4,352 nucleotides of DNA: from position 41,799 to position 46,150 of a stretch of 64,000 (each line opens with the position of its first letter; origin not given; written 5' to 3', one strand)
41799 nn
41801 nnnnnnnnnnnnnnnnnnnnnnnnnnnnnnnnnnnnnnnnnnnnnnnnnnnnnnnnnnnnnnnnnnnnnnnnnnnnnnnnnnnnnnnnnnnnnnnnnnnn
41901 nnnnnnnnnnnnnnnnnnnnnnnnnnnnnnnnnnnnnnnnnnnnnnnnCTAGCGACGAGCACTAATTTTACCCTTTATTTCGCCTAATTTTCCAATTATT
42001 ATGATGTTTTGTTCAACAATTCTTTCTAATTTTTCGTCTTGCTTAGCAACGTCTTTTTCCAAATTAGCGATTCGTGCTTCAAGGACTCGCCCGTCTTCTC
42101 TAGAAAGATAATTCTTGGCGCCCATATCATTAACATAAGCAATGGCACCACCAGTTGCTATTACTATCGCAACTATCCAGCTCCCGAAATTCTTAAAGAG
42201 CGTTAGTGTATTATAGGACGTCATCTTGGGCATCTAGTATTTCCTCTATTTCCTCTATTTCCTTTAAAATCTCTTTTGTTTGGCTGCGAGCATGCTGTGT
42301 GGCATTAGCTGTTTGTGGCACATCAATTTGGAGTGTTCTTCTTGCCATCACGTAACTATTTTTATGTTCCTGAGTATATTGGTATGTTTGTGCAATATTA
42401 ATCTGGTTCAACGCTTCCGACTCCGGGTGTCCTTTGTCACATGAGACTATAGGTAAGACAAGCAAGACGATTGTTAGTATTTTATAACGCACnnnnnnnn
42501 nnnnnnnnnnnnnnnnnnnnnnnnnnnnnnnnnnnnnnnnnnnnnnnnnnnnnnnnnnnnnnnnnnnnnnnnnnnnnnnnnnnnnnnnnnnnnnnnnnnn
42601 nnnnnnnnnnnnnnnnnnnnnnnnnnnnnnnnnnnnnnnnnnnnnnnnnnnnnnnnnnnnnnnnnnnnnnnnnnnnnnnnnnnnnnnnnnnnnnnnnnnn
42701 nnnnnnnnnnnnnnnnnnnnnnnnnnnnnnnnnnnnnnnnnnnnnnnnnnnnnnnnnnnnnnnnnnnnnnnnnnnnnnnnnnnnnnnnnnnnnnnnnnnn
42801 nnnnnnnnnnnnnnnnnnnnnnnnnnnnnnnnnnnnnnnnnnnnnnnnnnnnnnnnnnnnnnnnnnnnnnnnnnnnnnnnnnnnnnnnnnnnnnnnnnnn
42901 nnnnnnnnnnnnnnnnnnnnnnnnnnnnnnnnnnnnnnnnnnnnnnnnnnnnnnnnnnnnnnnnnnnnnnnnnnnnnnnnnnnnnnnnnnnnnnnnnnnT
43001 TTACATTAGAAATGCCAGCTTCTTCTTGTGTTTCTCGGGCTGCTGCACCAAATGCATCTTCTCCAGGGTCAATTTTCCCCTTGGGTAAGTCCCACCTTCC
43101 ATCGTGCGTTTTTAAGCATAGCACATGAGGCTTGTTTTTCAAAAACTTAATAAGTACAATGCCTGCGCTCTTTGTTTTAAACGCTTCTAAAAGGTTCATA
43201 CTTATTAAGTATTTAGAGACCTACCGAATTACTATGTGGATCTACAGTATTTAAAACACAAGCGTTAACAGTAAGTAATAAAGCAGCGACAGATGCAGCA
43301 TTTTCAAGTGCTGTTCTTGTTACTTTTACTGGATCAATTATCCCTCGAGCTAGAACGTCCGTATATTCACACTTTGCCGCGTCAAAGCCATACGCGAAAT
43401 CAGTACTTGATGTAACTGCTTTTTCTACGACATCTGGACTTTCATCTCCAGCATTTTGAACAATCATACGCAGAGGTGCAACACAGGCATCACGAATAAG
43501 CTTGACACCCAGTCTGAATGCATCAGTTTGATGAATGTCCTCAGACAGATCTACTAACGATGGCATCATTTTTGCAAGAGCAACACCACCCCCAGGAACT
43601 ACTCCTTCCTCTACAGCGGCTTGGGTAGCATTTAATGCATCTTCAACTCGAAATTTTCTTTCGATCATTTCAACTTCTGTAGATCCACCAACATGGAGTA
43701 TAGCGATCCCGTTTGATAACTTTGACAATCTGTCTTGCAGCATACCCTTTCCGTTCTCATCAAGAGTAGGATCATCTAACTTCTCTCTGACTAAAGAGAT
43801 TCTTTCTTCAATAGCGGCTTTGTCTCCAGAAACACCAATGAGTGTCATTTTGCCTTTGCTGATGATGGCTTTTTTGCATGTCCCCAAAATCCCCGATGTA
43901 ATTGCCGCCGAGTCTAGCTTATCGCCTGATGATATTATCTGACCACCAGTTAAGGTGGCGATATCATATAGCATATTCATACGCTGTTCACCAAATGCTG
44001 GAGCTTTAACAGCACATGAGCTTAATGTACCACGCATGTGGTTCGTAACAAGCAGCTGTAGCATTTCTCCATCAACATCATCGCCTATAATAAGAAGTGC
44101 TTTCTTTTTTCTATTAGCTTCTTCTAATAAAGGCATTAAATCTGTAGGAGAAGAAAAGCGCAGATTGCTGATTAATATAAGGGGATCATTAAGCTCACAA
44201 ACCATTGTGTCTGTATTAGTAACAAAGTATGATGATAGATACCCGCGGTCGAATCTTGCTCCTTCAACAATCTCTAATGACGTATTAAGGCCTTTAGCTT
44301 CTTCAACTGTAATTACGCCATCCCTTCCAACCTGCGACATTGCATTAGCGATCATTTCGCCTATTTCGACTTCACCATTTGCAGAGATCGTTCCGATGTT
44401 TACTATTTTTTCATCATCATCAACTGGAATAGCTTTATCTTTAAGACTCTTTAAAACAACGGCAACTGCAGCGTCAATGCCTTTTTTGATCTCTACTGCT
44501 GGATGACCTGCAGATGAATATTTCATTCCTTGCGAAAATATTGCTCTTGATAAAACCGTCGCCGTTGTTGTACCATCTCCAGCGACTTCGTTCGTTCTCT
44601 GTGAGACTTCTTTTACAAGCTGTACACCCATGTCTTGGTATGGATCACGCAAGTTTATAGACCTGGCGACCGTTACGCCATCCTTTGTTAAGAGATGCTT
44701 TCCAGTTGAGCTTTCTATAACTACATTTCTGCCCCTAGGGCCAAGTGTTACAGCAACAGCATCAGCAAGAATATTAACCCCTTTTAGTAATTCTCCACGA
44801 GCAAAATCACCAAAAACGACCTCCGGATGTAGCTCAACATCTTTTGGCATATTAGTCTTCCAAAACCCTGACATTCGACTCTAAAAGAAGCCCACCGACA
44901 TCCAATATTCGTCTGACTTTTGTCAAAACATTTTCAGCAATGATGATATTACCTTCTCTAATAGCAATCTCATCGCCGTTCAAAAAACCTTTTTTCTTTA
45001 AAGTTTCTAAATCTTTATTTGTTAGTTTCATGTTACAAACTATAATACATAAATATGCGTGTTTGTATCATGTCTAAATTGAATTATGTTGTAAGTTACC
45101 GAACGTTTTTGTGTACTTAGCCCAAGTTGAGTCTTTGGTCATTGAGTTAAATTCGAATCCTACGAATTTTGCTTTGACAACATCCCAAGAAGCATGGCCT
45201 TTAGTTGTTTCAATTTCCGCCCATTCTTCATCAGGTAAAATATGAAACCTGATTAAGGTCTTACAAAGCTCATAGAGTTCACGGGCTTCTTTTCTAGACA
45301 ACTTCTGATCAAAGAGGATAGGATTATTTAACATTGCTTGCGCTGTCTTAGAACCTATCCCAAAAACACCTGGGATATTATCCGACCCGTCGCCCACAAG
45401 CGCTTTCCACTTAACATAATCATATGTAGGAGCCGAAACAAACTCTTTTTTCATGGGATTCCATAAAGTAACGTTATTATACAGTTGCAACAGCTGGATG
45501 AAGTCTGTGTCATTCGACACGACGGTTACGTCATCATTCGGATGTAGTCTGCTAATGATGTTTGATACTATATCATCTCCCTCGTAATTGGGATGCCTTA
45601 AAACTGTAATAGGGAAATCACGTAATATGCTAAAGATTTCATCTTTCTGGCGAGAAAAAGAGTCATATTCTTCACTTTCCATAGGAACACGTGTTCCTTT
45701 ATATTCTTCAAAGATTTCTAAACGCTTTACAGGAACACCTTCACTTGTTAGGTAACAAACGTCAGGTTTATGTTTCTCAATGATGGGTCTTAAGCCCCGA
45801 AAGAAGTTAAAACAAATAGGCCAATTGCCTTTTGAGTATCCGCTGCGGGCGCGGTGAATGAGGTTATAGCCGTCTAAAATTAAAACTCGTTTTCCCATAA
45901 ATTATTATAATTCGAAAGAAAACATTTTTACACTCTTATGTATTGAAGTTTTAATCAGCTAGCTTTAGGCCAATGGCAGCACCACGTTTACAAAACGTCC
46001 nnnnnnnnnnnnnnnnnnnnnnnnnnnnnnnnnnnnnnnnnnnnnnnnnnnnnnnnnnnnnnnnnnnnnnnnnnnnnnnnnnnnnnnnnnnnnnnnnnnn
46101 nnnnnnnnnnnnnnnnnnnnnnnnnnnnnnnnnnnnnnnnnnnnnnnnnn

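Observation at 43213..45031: GroEL chaperonin with an overlapping 59-aa GroES-like ORF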

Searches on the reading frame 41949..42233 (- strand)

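Call 3: search_protein_families(library=pfam, proteins=[window:41949-42233:-], max_evalue=1)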
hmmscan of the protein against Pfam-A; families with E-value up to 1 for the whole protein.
window:41949-42233:- (94 aa): 4 families
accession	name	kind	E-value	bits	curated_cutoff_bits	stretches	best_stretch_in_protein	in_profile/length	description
PF16808.10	PKcGMP_CC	-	0.069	13.2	35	1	52-68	7-23/35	Coiled-coil N-terminus of cGMP-dependent protein kinase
PF24073.1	DUF7365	-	0.075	13.6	27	1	14-80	7-74/101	Coiled-coil region of unknown function (DUF7365)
PF05425.18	CopD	-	0.093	13.6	32.1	1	9-51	3-45/105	Copper resistance protein D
PF16935.10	Hol_Tox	-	0.16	12.3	23.3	1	4-24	1-21/34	Putative Holin-like Toxin (Hol-Tox)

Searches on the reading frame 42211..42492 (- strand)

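Call 3: search_protein_families(library=pfam, proteins=[window:42211-42492:-], max_evalue=1)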
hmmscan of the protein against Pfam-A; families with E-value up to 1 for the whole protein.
window:42211-42492:- (93 aa): 1 family
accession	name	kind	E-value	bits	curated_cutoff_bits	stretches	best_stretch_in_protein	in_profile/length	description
PF11081.13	Adeno_L433K_22K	-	0.084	13.4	19.2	1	51-90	4-43/168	Adenovirus L4-33K/L4-22K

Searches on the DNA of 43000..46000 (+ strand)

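Call 5: search_dna_similar(query=window:43000-46000:+, collection=phages, mode=distant)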
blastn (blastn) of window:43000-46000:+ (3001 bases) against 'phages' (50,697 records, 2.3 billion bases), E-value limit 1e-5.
Records with a match: 46; places in all: 46; records where one place covers at least 80% of the query: 0.
Best place of each record, by identity: 60-80% 46.
By first word of the organism name: Vibrio 30; Flavobacterium 4; Bacteriophage 3; Enterococcus 2; Bacteroides 2; Acinetobacter 2; Salmonella 2; Listeria 1.
By host as written in the record: - 32; Flavobacterium sp. LMO8 4; Homo sapiens 2; Enterococcus faecalis 1; Bacteroides thetaiotaomicron VPI-5485 1; Bacteroides thetaiotaomicron VPI-5490 1; Vibrio cyclitrophicus 1; Vibrio parahaemolyticus 1; and 3 more.
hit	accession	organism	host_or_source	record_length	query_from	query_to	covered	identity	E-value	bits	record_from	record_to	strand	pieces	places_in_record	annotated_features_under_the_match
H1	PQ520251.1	Enterococcus phage IME_EF3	-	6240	586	1362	16%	68.0%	2e-14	162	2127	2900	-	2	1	record has no annotation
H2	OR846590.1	Enterococcus phage Efs 1-1-1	Enterococcus faecalis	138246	586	1362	16%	68.0%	2e-14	162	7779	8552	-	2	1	record has no annotation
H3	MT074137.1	Bacteroides phage DAC16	Bacteroides thetaiotaomicron VPI-5485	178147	1175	1632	15%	64.5%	3e-7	64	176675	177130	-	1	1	hypothetical protein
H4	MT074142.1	Bacteroides phage DAC23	Bacteroides thetaiotaomicron VPI-5490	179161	1175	1632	15%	64.5%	3e-7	64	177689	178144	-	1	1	hypothetical protein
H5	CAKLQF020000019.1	Acinetobacter phage MD-2021a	not known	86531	576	1104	10%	71.1%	4e-11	142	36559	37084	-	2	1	groL: chaperonin Cpn60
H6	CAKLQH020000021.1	Acinetobacter phage MD-2021a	not known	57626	576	1104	10%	71.1%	4e-11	142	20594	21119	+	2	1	groL: chaperonin Cpn60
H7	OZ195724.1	Vibrio phage D507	Seawater and oysters mix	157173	578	1417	9%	70.5%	3e-7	125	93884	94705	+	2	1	chaperonin groEL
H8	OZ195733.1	Vibrio phage D509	Seawater and oysters mix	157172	578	1417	9%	70.5%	3e-7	125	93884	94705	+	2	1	chaperonin groEL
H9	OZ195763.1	Vibrio phage D533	Seawater and oysters mix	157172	578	1417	9%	70.5%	3e-7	125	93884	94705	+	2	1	chaperonin groEL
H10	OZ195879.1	Vibrio phage D508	Seawater and oysters mix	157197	578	1417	9%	70.5%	3e-7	125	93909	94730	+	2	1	chaperonin groEL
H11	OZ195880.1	Vibrio phage D504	Seawater and oysters mix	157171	578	1417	9%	70.5%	3e-7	125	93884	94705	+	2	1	chaperonin groEL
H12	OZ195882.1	Vibrio phage D506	Seawater and oysters mix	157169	578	1417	9%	70.5%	3e-7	125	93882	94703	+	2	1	chaperonin groEL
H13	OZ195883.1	Vibrio phage D503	Seawater and oysters mix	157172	578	1417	9%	70.5%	3e-7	125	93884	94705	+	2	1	chaperonin groEL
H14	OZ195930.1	Vibrio phage D493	Seawater and oysters mix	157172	578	1417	9%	70.5%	3e-7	125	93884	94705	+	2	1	chaperonin groEL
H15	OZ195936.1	Vibrio phage D531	Seawater and oysters mix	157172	578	1417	9%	70.5%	3e-7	125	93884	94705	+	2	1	chaperonin groEL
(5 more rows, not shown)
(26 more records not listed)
